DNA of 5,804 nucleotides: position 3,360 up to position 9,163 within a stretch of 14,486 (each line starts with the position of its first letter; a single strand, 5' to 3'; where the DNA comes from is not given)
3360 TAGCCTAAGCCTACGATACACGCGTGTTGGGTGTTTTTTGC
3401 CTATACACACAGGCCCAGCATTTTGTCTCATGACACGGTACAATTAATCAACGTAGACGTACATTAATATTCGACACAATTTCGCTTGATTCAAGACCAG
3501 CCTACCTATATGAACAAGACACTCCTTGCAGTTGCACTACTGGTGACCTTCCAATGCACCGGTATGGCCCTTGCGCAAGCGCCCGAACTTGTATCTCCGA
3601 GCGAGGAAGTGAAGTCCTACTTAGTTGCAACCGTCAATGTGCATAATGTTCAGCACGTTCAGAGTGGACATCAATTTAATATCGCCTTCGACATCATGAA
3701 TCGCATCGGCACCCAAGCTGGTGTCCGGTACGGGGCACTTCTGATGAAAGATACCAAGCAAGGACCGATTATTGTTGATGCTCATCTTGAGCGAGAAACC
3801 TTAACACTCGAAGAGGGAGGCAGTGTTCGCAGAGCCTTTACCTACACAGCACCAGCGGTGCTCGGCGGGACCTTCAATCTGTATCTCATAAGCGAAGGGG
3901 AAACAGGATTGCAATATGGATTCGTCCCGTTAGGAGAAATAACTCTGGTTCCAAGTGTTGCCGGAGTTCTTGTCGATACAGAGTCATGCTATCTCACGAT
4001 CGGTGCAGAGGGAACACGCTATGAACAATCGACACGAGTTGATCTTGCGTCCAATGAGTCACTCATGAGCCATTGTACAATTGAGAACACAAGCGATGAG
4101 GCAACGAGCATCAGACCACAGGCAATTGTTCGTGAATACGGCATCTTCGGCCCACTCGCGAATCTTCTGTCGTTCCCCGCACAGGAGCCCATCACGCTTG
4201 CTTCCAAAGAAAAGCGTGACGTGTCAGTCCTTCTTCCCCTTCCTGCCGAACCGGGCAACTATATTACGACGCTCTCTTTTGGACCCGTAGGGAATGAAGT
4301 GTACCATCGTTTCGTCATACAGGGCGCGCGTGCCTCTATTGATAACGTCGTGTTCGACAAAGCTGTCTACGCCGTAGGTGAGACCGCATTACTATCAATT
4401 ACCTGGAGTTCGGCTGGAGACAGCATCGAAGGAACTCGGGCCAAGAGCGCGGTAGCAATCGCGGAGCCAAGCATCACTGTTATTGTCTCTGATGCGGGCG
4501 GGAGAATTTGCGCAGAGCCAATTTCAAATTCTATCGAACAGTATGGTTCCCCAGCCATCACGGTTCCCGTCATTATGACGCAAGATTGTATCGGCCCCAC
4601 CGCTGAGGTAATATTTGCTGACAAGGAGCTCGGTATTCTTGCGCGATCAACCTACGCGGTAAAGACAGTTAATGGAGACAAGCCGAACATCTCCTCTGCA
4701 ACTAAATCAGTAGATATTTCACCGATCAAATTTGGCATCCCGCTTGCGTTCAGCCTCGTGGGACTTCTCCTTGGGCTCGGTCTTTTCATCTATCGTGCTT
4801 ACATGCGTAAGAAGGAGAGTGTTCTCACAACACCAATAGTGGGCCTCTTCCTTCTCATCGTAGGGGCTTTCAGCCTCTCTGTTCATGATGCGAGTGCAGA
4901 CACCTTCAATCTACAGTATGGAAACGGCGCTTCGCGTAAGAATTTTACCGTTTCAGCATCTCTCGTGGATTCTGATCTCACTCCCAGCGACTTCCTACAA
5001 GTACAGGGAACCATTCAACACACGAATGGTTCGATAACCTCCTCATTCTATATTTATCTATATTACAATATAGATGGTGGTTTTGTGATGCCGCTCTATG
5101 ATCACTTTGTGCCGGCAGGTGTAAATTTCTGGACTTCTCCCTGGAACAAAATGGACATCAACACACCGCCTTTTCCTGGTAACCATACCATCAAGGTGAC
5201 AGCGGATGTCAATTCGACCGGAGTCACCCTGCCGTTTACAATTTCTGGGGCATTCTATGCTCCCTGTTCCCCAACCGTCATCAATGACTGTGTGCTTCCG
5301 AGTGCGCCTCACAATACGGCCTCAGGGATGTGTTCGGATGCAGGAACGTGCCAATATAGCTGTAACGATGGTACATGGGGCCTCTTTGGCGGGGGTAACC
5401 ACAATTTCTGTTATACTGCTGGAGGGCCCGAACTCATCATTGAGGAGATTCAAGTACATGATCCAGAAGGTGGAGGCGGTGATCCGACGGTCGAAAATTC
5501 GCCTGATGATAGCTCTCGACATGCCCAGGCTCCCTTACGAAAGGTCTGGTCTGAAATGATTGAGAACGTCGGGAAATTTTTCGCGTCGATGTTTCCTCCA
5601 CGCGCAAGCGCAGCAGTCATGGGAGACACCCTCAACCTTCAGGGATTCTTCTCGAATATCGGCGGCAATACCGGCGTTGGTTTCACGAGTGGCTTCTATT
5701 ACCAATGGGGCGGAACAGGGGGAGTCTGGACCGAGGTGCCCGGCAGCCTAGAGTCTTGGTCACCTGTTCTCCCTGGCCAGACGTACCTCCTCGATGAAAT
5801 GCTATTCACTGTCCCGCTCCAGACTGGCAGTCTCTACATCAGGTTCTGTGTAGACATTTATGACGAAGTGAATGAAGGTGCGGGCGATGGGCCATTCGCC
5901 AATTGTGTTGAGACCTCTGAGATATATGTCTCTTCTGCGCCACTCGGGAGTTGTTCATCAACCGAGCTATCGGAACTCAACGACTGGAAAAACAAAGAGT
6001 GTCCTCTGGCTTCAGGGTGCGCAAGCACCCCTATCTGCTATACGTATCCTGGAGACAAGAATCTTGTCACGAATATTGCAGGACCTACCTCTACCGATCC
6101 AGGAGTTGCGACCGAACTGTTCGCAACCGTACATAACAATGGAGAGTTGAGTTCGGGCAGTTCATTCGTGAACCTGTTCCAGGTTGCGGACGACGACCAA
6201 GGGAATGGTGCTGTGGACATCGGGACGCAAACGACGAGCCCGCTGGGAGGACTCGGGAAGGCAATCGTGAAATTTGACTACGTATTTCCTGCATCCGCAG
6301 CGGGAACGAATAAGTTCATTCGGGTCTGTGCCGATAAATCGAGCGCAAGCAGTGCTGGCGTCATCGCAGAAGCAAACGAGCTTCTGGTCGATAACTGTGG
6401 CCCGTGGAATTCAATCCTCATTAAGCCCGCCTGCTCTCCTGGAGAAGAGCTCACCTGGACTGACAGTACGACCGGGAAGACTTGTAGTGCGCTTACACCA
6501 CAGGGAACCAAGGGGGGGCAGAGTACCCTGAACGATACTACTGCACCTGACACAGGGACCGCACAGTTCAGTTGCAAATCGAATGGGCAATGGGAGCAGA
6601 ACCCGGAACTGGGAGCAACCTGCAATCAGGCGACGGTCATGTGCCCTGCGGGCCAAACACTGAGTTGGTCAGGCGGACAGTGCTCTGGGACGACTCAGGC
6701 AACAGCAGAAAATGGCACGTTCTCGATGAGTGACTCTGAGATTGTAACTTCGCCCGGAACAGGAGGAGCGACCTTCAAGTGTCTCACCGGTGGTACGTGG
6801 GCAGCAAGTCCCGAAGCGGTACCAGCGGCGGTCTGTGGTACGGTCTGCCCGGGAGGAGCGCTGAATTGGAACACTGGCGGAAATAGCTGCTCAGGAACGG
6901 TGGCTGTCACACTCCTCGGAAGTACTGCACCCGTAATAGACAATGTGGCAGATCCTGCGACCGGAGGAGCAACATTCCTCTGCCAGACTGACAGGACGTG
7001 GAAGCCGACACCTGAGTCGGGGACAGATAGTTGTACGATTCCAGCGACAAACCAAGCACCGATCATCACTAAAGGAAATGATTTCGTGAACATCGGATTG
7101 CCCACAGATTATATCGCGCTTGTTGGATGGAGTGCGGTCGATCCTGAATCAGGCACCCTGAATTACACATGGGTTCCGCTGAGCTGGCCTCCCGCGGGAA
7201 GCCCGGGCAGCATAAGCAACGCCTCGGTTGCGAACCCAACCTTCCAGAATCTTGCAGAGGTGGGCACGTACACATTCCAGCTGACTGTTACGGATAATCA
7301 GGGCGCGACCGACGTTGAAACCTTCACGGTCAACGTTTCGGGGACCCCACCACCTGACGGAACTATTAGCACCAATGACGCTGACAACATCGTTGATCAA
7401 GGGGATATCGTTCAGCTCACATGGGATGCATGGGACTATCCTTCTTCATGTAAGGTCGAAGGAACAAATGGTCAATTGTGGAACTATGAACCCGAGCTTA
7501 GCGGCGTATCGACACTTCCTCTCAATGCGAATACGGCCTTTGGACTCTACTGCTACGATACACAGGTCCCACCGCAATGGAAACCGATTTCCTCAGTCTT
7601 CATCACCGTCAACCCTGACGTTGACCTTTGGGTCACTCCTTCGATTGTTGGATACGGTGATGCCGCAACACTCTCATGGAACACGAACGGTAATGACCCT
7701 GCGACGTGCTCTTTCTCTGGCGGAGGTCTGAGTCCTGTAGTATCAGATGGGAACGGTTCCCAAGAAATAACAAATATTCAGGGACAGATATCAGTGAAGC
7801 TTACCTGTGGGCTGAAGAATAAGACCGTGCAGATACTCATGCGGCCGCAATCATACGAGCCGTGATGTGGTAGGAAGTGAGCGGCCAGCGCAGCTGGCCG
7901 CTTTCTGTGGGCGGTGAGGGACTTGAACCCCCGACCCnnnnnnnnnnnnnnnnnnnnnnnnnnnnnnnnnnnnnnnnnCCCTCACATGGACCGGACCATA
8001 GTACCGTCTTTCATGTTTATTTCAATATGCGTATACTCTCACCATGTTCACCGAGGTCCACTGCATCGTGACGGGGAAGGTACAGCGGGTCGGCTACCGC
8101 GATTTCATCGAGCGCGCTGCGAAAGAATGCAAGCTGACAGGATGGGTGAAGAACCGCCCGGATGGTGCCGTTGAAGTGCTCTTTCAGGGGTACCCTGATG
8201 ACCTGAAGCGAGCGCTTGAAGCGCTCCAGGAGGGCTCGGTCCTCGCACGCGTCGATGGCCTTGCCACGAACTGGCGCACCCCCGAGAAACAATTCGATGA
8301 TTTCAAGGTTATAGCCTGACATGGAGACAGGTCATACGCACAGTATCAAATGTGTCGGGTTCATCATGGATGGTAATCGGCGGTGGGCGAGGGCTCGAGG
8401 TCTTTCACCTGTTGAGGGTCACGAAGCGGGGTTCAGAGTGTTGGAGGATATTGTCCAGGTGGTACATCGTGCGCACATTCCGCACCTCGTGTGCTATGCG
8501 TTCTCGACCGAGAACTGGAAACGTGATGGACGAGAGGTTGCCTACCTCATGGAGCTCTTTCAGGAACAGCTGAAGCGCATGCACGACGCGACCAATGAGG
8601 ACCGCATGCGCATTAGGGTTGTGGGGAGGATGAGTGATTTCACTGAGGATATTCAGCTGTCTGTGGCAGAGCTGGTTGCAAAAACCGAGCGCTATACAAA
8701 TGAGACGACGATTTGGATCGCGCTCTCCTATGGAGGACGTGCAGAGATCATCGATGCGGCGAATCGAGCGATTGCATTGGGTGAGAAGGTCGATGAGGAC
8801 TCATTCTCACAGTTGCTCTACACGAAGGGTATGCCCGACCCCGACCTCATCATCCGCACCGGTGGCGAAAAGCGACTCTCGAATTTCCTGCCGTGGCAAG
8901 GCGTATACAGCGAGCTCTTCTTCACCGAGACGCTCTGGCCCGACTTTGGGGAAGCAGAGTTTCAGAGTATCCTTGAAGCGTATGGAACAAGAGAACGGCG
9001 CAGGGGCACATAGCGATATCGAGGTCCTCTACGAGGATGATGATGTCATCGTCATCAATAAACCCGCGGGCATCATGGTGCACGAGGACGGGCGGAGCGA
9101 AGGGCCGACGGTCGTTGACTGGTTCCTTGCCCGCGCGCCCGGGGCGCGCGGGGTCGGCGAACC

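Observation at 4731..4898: The giant surface protein has an internal TM anchor, an RKK loop and a perfect signal-peptide-like segment, suggesting a fused gene pair or a self-separating protein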

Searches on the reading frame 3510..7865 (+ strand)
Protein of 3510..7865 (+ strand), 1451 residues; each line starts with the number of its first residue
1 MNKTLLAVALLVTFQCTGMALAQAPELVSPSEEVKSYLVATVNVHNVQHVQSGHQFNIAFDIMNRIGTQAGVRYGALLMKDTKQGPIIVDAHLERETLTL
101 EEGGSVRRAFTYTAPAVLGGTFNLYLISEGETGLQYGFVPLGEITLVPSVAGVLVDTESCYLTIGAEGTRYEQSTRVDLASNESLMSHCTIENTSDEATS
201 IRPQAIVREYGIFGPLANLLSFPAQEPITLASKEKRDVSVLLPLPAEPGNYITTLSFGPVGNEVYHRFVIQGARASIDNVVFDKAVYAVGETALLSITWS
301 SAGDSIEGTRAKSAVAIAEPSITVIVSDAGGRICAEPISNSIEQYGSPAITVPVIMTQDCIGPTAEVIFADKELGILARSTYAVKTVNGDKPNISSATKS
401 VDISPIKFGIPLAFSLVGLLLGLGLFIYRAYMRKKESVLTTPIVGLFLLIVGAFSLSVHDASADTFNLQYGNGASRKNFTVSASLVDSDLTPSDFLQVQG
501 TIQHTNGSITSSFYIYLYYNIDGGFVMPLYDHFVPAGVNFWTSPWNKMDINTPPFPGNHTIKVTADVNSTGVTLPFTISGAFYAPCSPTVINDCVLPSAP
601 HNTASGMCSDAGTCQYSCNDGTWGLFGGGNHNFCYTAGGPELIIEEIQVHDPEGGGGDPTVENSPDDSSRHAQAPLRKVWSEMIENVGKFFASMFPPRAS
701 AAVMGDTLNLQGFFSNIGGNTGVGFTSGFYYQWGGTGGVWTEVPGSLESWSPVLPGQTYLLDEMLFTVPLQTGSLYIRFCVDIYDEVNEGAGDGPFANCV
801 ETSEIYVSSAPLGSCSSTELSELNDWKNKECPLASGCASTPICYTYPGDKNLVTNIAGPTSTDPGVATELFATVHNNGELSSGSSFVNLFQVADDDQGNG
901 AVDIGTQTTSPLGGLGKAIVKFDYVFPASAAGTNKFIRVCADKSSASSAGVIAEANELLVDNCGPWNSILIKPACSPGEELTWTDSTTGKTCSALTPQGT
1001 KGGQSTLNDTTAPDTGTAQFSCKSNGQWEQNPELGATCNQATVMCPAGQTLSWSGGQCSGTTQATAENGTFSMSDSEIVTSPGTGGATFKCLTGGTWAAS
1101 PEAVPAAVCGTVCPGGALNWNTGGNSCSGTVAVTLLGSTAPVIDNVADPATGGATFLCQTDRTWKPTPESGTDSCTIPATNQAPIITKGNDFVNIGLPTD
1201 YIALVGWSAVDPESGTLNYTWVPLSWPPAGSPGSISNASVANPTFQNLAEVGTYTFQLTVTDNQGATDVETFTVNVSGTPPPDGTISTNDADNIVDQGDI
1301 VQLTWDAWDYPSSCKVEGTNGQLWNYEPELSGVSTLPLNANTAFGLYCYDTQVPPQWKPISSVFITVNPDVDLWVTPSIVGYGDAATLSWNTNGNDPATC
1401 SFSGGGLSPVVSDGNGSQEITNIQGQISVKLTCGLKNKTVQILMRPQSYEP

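Call 5: search_protein_families(library=pfam, proteins=[window:3510-7865:+], max_evalue=0.1)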
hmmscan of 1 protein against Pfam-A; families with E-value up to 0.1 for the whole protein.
window:3510-7865:+ (1451 aa): 6 families
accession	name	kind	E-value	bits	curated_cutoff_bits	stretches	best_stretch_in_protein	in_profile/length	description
PF22352.2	K319L-like_PKD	-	1.5e-13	51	27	1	1193-1276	5-84/84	K319L-like, PKD domain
PF07705.17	CARDB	-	4.8e-06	27.1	22.7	1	853-945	6-87/101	CARDB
PF17963.7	Big_9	-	0.00027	22.2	23.6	1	1181-1275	1-89/89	Bacterial Ig domain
PF02793.27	HRM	-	0.013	16.3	26.2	0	981-1038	12-63/66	Hormone receptor domain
PF05345.18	He_PIG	-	0.015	16.2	24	1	1249-1277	68-96/96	Putative Ig domain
PF18911.6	PKD_4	-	0.047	14.2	27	1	1250-1276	58-85/85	PKD domain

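Call 6: search_protein_families(library=ncbifam, proteins=[window:3510-7865:+], max_evalue=0.1)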
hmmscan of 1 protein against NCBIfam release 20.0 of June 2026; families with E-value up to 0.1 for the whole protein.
window:3510-7865:+ (1451 aa): 0 families

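Call 33: find_homologous_proteins(query=window:3510-7865:+, region=1-520)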
Query window:3510-7865:+, residues 1-520 (520 aa): 1 proteins with E <= 0.001 among 8000 candidates.
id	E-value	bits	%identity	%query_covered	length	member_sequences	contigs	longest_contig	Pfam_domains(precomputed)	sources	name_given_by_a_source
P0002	0.0e+0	1131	100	100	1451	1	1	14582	PF22352.3,PF07705.18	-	-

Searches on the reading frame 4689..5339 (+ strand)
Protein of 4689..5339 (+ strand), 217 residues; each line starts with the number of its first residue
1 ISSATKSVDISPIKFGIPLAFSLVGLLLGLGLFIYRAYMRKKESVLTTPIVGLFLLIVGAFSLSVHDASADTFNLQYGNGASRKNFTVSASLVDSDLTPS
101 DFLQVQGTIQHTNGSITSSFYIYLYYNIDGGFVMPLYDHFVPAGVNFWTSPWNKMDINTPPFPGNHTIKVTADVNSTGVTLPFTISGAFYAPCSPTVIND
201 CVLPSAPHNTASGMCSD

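Call 68: predict_structure(alignment_id=A2)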
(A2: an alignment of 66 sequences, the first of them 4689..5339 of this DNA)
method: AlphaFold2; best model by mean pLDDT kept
length: 217 residues; sequences in the alignment: 66
mean_pLDDT: 79.9   pTM: 0.66
mean pLDDT of the five models: 79.9, 78.7, 78.7, 78.4, 78.2
residues with pLDDT >= 90: 86; 70-90: 75; 50-70: 30; < 50: 26
segments of 3 or more residues with pLDDT < 50: 1-4, 6-16, 208-211, 213-217
pLDDT, mean of each block of 10 residues (from residue 1): 46 51 84 86 67 85 75 91 91 94 95 86 94 93 86 91 95 85 87 66 52 46
secondary structure, 60 per line:
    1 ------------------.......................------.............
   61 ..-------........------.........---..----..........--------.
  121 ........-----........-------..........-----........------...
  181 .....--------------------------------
elements in order: H19-41 H48-62 E70-77 E84-92 E102-111 E120-128 E134-141 E149-158 E164-171 E178-185

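Call 70: fold_search(model_id=the predicted structure, library=pdb)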
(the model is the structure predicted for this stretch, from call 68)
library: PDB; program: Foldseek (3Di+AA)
matches with E <= 10: 1313; with E <= 0.001: 0
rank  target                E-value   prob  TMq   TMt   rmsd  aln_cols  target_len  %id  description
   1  21ji_B                1.0e-03  1.00  0.38  0.12   4.8       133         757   17  Crystal structure of isoprimeverose-producing enzyme from Phaeoacremonium minimum (released 2026-04-08)
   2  8xrt_D                1.1e-03  1.00  0.35  0.12   9.0       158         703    9  The crystal structure of a GH3 enzyme CcBgl3B (released 2024-04-10)
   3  2p9r_B                2.5e-03  1.00  0.29  0.56   5.8       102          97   14  Human alpha2-macroglogulin is composed of multiple domains, as predicted by homology with complement component C3 (released 2007-08-21)
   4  8xrv_B                2.5e-03  1.00  0.30  0.10   9.5       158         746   13  The crystal structure of a GH3 enzyme CcBgl3B with glucose (released 2024-04-10)
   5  6rqj_A                2.9e-03  0.99  0.28  0.08  19.3       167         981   11  Structure of human complement C5 complexed with tick inhibitors OmCI, RaCI1 and CirpT1 (released 2020-01-08)
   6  5xxl_B                3.1e-03  1.00  0.35  0.12   5.2       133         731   16  Crystal structure of GH3 beta-glucosidase from Bacteroides thetaiotaomicron (released 2017-12-13)
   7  7eap_A                4.0e-03  1.00  0.36  0.12   4.9       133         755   15  Crystal structure of IpeA-XXXG complex (released 2022-03-16)
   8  7zdy_W                5.0e-03  1.00  0.37  0.12   5.1       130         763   12  Crystal structure of beta-xylosidase from Thermotoga maritima in complex with methyl-beta-D-xylopyranoside (released 2023-04-19)
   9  8xru_A                5.8e-03  1.00  0.35  0.11   8.9       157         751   10  The crystal structure of a GH3 enzyme CcBgl3B with glycerol (released 2024-04-10)
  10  8xrx_C                5.8e-03  1.00  0.35  0.11   7.0       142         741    8  The crystal structure of a GH3 enzyme CcBgl3B with glucose and gentiobiose (released 2024-04-10)
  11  2p9r_A                5.8e-03  1.00  0.28  0.51   6.0       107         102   12  Human alpha2-macroglogulin is composed of multiple domains, as predicted by homology with complement component C3 (released 2007-08-21)
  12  9dnm_A                6.1e-03  0.94  0.22  0.14   8.8       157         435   10  Structure of rat beta-arrestin 1 bound to allosteric inhibitor (released 2025-01-22)
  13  8xrx_A                6.8e-03  1.00  0.36  0.11   9.2       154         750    8  The crystal structure of a GH3 enzyme CcBgl3B with glucose and gentiobiose (released 2024-04-10)
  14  8xrx_B                6.8e-03  1.00  0.34  0.11   7.4       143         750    9  The crystal structure of a GH3 enzyme CcBgl3B with glucose and gentiobiose (released 2024-04-10)
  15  7usy_J                6.8e-03  0.99  0.29  0.20  12.3       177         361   12  Structure of C. elegans TMC-1 complex with ARRD-6 (released 2022-10-19)
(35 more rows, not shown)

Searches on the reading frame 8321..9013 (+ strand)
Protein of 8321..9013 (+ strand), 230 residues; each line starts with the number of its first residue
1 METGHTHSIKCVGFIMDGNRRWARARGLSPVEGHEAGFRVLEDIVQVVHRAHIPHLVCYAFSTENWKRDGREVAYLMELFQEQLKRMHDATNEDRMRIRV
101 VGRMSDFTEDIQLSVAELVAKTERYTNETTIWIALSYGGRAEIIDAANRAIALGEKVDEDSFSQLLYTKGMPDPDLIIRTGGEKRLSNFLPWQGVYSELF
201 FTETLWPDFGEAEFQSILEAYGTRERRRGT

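Call 22: search_protein_families(library=pfam, proteins=[window:8321-9013:+], max_evalue=0.01)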
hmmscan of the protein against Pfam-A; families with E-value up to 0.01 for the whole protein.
window:8321-9013:+ (230 aa): 1 family
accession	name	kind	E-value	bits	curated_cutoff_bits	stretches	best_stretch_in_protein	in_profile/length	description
PF01255.24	Prenyltransf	-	1.8e-74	250.4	27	1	15-229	1-219/219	Putative undecaprenyl diphosphate synthase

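Call 76: find_related_loci(query=window:8321-9013:+, collection=genome_contigs, flank=1000)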
Query window:8321-9013:+ (230 aa) in genome_contigs; peptide patterns used: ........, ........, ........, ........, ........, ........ (x = any residue, [..] = any of these).
600 stretches matched a pattern (row limit reached: there are more); 600 encode a relative of the query (tblastn E <= 1e-3); the best 80 are kept; 80 distinct loci.
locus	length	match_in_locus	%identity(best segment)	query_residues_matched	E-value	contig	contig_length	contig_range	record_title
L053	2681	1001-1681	51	6-229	3e-73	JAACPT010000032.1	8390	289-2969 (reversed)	MAG: Candidatus Parcubacteria bacterium isolate CG_2015-02_43_9 CG_2015-02_curated_scaffold_9177, whole genome shotgun s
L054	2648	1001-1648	48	12-229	2e-61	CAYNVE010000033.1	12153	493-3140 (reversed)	MAG TPA_asm: uncultured Lentisphaeraceae bacterium isolate binchicken_co323_314 genome assembly, contig: NODE_5791_lengt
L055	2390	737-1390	46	11-229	4e-61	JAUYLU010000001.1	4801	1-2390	MAG: bacterium isolate C24_metabat.bin.53 C24_k141_851578, whole genome shotgun sequence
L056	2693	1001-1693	45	1-229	2e-60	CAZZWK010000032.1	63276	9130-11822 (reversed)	MAG: uncultured Dictyobacter sp. isolate Brown_AE.bin.11 genome assembly, contig: NODE_80_length_63276_cov_16.249126, wh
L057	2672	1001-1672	44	12-229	1e-59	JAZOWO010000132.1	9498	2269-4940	MAG: Clostridia bacterium isolate T1900045521_YK20190215.MAGScoT_cleanbin_000011 SGB_7649_k141_566027, whole genome shot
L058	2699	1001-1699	44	3-229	1e-58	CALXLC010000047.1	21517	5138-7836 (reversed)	MAG: uncultured Alphaproteobacteria bacterium isolate E27__bin196 genome assembly, contig: E27__k127_4789224, whole geno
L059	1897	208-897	45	3-230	9e-59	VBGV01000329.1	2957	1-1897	MAG: Chloroflexi bacterium isolate CF_87 14_0927_12_40cm_scaffold_45473, whole genome shotgun sequence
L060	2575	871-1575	41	1-229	9e-58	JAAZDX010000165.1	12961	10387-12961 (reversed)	MAG: Bacillota bacterium isolate AS09scLD_242 259370_AS09, whole genome shotgun sequence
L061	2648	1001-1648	46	8-229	2e-57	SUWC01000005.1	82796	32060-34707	MAG: Lentisphaerae bacterium isolate SIG88 NODE_7160_length_82796_cov_2.618660, whole genome shotgun sequence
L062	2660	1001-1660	46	12-229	3e-57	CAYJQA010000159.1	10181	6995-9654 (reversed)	MAG TPA_asm: uncultured Litorilinea sp. isolate ERP124720_co1_131 genome assembly, contig: NODE_7647_length_10181_cov_4.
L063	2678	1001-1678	44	10-229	4e-57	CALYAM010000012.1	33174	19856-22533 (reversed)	MAG: uncultured Clostridia bacterium isolate BRZ_NA__bin62 genome assembly, contig: BRZ_NA__NODE_1500_length_33174_cov_1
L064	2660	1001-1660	44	10-229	3e-57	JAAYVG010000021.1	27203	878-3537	MAG: Elusimicrobia bacterium isolate AS27yjCOA_32 72958_AS27, whole genome shotgun sequence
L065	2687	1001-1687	45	7-229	1e-56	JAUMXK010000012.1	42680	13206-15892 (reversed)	MAG: Eubacteriales bacterium isolate S15M_Sa_66 NODE_459_length_42680_cov_11.810393, whole genome shotgun sequence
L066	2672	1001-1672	44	12-229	1e-56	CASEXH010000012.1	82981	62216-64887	uncultured Firmicutes bacterium isolate A106_L4_349349_idba_bin.108 genome assembly, contig: A106_L4_349349_idba_bin.108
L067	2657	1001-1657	45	10-229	3e-56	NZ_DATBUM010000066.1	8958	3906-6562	MAG: Fusobacterium sp. isolate SMAG_U7483 k141_147658, whole genome shotgun sequence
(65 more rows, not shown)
